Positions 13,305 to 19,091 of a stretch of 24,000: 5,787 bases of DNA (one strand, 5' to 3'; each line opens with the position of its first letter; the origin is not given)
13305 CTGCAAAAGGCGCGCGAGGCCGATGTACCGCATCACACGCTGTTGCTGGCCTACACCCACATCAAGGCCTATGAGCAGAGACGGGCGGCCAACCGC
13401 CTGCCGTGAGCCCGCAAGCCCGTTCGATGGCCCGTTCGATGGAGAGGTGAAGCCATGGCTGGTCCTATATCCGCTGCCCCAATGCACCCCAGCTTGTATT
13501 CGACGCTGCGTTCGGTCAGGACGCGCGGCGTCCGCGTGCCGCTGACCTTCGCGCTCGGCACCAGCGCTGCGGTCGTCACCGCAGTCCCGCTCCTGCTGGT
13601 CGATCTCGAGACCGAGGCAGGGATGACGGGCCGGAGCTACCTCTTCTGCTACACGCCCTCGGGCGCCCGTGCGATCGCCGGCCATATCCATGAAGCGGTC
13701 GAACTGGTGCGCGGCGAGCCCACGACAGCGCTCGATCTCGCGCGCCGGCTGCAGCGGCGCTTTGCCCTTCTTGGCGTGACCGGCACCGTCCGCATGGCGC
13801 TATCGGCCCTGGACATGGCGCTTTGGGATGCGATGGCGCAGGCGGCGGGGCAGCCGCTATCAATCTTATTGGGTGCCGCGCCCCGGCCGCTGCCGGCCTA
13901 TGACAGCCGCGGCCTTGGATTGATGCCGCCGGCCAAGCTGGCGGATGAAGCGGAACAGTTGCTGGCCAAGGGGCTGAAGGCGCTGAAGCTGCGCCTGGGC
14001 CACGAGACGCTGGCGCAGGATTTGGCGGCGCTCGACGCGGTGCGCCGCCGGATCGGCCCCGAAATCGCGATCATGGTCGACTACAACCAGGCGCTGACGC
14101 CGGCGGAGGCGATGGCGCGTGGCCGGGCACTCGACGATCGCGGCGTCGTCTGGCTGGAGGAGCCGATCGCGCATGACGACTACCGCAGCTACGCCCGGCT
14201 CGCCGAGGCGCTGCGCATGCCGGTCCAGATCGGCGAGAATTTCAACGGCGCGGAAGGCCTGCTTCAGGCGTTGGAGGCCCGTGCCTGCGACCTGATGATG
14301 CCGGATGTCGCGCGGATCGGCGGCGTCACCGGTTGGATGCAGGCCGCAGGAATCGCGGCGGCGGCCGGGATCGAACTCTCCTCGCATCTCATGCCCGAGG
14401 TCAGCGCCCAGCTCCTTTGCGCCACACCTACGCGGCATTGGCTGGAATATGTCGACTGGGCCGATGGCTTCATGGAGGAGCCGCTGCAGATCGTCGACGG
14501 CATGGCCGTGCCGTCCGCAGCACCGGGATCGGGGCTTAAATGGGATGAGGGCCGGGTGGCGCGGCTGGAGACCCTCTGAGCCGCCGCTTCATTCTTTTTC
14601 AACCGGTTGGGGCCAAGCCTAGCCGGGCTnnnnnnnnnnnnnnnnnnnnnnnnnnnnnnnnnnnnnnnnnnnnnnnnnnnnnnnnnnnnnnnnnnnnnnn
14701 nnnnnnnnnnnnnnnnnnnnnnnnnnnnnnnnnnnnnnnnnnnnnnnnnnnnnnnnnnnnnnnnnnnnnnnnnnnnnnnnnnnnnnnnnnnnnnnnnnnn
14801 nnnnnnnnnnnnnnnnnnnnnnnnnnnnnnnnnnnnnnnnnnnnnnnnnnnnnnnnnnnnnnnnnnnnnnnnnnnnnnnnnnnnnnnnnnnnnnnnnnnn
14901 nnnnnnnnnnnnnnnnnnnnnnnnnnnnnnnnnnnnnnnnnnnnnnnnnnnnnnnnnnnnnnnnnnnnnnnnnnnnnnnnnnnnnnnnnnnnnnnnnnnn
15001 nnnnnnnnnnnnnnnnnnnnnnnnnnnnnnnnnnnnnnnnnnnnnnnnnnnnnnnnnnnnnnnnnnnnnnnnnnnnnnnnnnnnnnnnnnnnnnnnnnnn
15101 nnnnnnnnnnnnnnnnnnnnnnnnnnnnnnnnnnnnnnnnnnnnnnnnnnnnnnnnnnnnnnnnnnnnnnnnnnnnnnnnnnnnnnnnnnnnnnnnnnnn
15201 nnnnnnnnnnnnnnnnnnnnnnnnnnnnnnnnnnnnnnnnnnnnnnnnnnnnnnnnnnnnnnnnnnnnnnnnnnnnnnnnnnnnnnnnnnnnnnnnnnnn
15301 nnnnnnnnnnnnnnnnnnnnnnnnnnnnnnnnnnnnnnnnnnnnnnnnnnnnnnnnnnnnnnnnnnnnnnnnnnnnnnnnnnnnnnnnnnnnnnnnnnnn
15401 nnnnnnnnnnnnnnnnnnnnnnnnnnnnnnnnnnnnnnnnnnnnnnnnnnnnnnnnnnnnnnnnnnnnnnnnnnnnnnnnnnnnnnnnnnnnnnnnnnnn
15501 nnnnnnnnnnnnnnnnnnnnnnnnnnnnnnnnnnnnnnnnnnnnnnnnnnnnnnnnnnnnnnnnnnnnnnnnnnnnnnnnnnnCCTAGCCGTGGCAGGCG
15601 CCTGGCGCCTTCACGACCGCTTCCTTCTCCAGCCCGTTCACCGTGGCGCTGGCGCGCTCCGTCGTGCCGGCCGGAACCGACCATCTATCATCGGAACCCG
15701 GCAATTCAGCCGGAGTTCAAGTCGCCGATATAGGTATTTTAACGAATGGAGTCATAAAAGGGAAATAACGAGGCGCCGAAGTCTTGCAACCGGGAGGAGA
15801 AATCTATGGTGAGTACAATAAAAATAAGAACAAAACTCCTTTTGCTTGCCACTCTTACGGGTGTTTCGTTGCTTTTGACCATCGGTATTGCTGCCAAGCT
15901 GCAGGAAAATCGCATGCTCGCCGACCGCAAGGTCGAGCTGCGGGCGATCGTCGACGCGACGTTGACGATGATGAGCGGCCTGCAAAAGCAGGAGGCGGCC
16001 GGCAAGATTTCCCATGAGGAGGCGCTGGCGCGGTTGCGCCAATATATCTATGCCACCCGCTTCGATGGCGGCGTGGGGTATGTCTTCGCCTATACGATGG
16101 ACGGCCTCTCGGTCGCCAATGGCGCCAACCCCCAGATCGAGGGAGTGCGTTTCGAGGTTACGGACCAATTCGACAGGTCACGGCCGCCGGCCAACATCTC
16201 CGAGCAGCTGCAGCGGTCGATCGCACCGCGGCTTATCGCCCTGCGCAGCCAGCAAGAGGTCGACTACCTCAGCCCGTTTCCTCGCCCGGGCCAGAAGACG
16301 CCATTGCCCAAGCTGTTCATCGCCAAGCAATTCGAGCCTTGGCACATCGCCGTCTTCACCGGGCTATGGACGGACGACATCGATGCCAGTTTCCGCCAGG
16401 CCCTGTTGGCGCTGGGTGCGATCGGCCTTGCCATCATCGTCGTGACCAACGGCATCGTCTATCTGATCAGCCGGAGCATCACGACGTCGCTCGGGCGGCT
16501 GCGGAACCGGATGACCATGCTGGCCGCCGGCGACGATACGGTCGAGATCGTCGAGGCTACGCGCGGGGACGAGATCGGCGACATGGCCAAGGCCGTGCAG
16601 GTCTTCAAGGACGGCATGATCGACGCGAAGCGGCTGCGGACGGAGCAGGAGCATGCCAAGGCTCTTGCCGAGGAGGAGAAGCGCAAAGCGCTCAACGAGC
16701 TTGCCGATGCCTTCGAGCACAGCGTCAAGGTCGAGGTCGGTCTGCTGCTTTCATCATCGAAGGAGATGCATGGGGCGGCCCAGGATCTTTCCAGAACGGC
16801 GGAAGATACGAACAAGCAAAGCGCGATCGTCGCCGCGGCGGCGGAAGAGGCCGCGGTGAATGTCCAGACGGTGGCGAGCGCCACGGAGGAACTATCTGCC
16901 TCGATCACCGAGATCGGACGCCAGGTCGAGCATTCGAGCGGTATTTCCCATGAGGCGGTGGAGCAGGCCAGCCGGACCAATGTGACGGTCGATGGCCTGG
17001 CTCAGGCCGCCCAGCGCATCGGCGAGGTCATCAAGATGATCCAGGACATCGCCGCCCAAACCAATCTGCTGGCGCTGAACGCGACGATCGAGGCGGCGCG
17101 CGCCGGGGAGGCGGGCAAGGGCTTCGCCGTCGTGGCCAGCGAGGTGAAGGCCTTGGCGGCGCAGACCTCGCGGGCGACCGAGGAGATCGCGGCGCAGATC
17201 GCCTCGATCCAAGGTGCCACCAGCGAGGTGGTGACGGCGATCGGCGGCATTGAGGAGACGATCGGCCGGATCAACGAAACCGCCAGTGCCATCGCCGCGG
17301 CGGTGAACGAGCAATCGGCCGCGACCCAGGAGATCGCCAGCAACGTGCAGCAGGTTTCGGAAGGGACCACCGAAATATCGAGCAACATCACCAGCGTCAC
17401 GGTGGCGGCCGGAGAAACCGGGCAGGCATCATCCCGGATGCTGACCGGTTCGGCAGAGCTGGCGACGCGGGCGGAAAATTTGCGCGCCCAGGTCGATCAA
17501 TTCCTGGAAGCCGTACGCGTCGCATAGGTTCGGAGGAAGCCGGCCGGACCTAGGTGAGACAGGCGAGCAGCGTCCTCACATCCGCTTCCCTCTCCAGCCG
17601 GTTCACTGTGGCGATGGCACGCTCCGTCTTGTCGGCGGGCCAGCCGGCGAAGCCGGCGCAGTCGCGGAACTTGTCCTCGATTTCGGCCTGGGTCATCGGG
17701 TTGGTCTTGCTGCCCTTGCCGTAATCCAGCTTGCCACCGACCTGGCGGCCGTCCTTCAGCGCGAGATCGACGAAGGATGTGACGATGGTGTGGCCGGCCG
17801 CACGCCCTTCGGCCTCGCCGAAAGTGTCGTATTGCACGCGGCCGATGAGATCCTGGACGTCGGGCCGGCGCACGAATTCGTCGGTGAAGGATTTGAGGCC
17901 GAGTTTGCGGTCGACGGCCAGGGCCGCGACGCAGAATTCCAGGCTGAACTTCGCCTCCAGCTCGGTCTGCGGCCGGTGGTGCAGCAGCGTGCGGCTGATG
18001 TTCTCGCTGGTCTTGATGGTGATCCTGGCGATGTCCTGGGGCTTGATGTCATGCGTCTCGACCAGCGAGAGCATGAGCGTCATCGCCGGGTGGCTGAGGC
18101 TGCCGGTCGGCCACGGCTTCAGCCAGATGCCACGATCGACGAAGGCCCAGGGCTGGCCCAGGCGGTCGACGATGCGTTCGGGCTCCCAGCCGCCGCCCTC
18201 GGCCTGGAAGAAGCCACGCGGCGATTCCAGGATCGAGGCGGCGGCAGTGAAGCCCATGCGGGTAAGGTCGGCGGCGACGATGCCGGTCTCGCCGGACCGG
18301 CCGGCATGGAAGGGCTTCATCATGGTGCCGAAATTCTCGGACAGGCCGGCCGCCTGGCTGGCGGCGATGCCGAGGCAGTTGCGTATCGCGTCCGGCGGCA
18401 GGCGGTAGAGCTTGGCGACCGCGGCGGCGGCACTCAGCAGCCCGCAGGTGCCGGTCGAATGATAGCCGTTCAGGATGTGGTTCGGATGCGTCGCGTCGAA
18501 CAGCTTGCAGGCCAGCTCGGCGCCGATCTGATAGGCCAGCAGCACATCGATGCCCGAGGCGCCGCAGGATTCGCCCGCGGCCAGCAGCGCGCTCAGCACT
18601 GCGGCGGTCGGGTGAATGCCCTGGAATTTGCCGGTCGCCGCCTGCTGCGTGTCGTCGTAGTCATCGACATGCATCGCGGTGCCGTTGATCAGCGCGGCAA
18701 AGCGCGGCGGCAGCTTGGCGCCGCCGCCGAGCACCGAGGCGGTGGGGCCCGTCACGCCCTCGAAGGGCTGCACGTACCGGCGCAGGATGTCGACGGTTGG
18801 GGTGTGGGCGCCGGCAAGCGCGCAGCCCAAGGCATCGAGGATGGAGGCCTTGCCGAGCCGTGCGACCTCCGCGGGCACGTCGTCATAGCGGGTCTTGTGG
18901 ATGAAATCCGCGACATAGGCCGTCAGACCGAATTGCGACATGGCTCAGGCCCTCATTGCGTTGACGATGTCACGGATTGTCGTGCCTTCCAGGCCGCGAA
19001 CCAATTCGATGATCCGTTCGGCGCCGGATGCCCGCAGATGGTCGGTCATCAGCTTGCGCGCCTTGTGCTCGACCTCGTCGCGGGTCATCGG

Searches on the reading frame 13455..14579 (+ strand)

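Call 66: search_protein_families(library=pfam, proteins=[window:13455-14579:+], max_evalue=0.00001)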
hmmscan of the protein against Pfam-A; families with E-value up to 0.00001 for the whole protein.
window:13455-14579:+ (374 aa): 2 families
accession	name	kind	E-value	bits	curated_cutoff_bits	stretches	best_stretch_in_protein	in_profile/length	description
PF13378.12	MR_MLE_C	-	4.4e-54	183.9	29.4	1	162-365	2-217/219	Enolase C-terminal domain-like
PF02746.21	MR_MLE_N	-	5e-16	59.4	22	1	23-140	6-117/117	Mandelate racemase / muconate lactonizing enzyme, N-terminal domain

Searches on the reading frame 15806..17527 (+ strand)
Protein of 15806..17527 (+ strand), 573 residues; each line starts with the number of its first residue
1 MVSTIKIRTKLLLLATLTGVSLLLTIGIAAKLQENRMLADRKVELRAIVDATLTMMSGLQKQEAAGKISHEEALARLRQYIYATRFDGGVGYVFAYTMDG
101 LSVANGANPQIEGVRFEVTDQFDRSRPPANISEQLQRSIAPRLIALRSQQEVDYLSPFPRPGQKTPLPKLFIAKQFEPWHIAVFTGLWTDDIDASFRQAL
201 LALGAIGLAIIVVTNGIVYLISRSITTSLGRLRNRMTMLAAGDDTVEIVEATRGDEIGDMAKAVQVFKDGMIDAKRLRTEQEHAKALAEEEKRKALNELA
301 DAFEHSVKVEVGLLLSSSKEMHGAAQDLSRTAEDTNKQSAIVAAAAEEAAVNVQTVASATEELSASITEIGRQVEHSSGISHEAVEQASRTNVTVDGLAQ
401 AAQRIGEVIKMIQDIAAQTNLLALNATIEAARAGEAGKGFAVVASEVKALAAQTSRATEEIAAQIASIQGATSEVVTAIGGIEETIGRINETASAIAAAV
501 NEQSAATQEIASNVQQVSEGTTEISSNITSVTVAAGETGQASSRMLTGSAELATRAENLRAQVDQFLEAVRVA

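Call 66: search_protein_families(library=pfam, proteins=[window:15806-17527:+], max_evalue=0.00001)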
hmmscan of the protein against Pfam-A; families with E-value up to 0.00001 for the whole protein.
window:15806-17527:+ (573 aa): 4 families
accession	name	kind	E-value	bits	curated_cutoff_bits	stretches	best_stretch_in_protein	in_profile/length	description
PF00015.26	MCPsignal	-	6.7e-32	111.1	34.6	1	389-532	19-169/172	Methyl-accepting chemotaxis protein (MCP) signalling domain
PF17200.10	sCache_2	-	8.3e-22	78.2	25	1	39-116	3-80/155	Single Cache domain 2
PF08269.17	dCache_2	-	6.8e-15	55.4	26.5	1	33-201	38-195/298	Cache domain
PF00672.30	HAMP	-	6.4e-08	33.2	25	1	220-268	1-48/53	HAMP domain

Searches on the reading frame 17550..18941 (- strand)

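Call 66: search_protein_families(library=pfam, proteins=[window:17550-18941:-], max_evalue=0.00001)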
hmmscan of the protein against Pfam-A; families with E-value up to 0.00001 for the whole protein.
window:17550-18941:- (463 aa): 2 families
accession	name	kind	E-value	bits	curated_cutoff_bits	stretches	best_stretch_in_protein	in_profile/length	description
PF03972.19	MmgE_PrpD_N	-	9.5e-61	205.5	32.1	1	10-254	3-241/244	MmgE/PrpD N-terminal domain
PF19305.4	MmgE_PrpD_C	-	1.2e-30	107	32.1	1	277-434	1-157/173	MmgE/PrpD C-terminal domain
